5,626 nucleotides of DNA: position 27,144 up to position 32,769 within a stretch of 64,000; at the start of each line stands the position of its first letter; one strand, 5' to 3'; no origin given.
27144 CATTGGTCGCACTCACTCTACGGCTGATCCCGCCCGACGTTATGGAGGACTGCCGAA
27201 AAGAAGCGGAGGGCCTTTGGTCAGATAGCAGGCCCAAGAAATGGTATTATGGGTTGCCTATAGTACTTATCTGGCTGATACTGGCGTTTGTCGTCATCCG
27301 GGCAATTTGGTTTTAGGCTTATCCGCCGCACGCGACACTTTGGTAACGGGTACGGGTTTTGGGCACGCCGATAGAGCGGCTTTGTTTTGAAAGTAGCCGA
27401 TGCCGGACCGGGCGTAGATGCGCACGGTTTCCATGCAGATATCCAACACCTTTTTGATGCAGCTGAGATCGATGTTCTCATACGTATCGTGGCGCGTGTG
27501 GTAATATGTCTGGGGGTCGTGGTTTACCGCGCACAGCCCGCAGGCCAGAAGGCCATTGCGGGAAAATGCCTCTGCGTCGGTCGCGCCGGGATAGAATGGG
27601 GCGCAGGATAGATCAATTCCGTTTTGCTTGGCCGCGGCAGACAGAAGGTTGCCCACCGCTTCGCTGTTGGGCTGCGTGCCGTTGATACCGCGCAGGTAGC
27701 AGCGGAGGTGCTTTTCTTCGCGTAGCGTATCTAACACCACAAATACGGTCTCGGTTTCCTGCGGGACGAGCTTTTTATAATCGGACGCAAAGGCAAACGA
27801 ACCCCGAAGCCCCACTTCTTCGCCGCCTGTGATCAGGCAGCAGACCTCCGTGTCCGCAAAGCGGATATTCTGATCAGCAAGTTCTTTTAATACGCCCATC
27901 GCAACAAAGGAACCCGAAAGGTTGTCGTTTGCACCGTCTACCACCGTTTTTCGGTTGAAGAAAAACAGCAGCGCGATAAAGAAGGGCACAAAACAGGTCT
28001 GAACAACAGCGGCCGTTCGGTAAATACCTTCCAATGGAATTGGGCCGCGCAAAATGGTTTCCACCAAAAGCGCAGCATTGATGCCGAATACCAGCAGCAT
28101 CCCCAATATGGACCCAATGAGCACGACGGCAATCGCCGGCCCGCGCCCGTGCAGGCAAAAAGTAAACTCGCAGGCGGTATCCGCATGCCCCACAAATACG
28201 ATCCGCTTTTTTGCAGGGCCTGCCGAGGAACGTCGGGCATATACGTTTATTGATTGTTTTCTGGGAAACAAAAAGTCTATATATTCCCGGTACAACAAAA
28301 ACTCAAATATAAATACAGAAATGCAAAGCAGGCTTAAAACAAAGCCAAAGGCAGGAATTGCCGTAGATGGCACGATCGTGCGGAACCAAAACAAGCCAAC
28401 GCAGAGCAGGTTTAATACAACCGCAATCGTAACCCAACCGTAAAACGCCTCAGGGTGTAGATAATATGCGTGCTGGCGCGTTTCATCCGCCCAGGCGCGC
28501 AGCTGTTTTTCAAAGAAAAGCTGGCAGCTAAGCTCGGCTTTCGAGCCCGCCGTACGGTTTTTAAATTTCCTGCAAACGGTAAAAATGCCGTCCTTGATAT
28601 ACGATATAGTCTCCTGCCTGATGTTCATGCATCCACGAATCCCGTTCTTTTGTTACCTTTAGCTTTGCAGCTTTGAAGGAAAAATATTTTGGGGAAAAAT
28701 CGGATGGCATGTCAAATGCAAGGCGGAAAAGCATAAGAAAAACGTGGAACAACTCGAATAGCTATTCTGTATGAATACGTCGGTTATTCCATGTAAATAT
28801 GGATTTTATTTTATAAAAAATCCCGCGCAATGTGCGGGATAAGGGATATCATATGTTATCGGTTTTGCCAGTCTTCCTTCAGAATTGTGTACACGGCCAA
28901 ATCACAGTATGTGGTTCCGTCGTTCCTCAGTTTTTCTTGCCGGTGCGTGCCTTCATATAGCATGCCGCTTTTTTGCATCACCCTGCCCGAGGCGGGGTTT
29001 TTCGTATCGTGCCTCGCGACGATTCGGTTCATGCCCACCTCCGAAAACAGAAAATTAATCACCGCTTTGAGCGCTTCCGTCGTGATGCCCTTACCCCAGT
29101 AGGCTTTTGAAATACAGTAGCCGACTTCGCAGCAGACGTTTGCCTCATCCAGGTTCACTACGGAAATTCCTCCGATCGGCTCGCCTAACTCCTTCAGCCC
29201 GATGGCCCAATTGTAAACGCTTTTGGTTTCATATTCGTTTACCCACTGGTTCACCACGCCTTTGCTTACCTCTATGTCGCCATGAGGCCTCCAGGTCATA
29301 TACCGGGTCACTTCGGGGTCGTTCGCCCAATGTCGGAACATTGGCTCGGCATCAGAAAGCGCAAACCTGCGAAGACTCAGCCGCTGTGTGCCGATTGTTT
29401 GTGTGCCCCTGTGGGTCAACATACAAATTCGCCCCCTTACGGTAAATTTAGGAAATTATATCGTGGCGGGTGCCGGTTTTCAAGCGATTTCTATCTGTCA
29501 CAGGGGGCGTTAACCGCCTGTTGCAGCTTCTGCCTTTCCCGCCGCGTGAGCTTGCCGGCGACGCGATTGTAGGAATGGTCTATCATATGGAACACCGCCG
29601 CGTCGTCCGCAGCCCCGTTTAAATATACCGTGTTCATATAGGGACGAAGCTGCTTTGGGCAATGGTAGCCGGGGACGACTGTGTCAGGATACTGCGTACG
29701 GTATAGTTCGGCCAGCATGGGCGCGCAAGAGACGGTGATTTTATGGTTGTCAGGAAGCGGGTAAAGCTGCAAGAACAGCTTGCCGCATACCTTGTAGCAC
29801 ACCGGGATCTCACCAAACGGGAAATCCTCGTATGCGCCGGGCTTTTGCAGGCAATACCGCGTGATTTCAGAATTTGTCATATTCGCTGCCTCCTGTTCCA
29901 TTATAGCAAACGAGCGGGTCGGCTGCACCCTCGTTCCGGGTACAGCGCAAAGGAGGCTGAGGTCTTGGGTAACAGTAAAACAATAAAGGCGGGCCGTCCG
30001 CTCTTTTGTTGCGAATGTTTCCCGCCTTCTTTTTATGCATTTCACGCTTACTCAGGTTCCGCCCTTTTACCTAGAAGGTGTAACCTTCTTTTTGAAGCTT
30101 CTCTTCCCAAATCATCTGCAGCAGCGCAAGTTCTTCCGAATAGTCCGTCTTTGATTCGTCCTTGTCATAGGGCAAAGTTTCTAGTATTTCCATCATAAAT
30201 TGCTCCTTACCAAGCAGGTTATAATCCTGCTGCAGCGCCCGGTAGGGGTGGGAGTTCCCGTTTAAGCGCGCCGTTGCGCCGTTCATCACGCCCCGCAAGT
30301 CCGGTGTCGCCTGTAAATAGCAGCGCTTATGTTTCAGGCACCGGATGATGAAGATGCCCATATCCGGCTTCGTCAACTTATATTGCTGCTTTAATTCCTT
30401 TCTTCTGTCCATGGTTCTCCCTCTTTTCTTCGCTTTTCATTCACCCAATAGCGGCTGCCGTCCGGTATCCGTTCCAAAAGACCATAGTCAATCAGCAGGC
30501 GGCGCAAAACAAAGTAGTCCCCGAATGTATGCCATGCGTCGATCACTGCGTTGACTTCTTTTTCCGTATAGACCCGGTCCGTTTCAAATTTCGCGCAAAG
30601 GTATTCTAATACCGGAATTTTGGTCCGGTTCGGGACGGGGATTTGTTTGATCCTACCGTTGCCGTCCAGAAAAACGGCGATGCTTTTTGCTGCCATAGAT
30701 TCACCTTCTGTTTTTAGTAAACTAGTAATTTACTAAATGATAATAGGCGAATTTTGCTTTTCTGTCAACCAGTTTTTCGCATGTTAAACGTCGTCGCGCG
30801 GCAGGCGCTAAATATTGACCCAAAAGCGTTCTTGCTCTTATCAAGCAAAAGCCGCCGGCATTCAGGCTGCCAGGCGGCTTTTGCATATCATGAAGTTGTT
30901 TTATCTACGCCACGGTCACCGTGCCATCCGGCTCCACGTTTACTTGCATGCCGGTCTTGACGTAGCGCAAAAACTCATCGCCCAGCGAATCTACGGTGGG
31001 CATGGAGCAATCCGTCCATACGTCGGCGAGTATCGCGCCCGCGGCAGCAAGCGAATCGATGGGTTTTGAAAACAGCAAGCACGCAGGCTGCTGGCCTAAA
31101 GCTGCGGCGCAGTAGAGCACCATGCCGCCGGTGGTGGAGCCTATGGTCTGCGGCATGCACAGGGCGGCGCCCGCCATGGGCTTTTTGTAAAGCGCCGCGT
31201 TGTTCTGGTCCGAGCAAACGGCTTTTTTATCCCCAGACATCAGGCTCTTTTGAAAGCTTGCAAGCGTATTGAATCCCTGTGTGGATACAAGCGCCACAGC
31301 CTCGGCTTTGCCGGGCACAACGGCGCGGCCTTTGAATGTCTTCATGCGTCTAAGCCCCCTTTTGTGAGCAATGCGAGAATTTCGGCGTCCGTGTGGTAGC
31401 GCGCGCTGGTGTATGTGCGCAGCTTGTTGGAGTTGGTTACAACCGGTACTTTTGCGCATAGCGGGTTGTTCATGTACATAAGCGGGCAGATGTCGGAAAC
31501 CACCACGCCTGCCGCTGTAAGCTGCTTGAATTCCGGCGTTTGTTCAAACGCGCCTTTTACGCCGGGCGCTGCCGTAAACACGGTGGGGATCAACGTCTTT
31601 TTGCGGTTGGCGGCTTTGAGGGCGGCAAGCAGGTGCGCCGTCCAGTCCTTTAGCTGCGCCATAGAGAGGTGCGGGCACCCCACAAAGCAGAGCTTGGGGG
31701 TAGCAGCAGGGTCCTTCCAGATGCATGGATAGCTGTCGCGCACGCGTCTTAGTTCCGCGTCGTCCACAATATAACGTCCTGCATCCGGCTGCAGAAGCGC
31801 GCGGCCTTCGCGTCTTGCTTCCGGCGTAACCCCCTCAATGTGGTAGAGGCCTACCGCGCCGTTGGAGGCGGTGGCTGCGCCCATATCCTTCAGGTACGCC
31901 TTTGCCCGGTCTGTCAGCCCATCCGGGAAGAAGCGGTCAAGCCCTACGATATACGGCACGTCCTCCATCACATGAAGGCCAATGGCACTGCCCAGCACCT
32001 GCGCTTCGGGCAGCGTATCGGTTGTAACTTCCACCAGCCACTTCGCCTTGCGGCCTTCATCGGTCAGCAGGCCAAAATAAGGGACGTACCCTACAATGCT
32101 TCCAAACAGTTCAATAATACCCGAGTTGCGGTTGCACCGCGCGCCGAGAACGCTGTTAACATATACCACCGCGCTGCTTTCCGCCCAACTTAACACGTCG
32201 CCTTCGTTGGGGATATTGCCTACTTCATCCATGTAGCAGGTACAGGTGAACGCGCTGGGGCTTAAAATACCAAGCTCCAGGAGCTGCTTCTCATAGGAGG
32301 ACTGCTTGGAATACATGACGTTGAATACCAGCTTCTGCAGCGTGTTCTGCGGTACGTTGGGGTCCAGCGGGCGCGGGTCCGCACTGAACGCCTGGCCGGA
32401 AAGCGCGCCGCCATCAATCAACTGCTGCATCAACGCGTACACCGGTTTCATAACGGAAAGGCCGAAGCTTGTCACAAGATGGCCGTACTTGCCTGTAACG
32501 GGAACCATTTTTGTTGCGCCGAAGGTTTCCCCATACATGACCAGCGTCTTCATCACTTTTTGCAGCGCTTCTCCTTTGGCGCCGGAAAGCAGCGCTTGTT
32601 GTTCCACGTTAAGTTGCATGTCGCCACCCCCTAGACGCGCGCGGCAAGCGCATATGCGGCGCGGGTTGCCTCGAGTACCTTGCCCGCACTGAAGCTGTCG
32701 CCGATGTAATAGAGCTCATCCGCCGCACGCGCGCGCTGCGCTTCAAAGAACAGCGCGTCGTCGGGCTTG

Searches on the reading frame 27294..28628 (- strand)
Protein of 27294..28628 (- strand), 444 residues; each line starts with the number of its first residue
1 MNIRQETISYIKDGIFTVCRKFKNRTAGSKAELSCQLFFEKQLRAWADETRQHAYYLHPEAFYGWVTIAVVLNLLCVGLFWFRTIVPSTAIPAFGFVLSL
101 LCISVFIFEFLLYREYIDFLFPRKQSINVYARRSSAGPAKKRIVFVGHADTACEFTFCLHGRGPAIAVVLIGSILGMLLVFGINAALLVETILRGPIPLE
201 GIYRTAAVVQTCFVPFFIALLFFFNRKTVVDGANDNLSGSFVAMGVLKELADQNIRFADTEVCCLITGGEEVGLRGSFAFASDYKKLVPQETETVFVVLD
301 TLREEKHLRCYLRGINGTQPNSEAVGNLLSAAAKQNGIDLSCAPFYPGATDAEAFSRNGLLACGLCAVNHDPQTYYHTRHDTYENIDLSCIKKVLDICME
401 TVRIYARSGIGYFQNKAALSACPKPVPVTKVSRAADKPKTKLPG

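Call 8: search_protein_families(library=pfam, proteins=[window:27294-28628:-])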
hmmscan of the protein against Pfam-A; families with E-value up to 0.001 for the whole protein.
window:27294-28628:- (444 aa): 2 families
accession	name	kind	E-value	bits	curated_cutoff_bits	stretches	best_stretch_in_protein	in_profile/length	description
PF04389.22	Peptidase_M28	-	4.2e-21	76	21.3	1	230-401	27-192/193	Peptidase family M28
PF05343.19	Peptidase_M42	-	1.1e-07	31.6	23.2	1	226-383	125-281/292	M42 glutamyl aminopeptidase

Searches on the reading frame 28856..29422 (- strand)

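Call 8: search_protein_families(library=pfam, proteins=[window:28856-29422:-])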
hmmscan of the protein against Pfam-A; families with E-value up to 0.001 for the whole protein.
window:28856-29422:- (188 aa): 3 families
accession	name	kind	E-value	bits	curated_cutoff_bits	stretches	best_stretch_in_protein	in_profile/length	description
PF13302.13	Acetyltransf_3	-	3.5e-36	125.4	25.4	1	14-154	1-137/138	Acetyltransferase (GNAT) domain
PF00583.31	Acetyltransf_1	-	1.8e-11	44.8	20.7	1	67-153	31-115/116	Acetyltransferase (GNAT) family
PF13523.12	Acetyltransf_8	-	9.5e-06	25.7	27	1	107-158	90-141/145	Acetyltransferase (GNAT) domain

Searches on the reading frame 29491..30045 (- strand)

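Call 8: search_protein_families(library=pfam, proteins=[window:29491-30045:-])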
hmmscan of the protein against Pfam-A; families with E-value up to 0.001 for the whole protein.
window:29491-30045:- (184 aa): 1 family
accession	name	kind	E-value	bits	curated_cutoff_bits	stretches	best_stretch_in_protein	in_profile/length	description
PF04237.18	YjbR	-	1.2e-19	71.1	30.1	1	66-160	1-87/88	YjbR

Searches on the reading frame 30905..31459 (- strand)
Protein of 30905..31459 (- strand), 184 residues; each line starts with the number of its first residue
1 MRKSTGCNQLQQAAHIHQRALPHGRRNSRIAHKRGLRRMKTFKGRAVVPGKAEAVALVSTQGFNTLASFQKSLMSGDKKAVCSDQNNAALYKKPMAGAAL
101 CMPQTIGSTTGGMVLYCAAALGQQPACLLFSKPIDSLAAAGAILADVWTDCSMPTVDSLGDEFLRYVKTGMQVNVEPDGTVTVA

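Call 8: search_protein_families(library=pfam, proteins=[window:30905-31459:-])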
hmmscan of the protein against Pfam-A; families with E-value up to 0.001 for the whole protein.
window:30905-31459:- (184 aa): 1 family
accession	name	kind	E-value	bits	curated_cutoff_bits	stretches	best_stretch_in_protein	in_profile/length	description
PF01989.23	AcnX_swivel_put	-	5.4e-11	42.6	27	1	78-147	9-77/80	Aconitase X swivel domain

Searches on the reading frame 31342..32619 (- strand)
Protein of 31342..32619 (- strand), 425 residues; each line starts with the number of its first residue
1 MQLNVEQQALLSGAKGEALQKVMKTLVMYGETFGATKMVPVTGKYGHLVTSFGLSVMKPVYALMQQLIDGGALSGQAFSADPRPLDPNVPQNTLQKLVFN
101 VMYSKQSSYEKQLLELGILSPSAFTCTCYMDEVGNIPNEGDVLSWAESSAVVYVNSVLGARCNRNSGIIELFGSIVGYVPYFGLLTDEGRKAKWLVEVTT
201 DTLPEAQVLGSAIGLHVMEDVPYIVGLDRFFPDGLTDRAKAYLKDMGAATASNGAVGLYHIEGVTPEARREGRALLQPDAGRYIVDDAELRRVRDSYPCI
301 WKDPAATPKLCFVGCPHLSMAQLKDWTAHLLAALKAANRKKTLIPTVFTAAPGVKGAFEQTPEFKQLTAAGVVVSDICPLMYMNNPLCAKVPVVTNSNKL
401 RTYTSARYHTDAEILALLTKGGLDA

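Call 8: search_protein_families(library=pfam, proteins=[window:31342-32619:-])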
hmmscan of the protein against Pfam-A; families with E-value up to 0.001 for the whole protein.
window:31342-32619:- (425 aa): 1 family
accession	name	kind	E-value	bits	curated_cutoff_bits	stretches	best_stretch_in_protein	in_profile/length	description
PF04412.18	AcnX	-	2.6e-89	300.2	31.5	1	1-413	1-391/400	Aconitase X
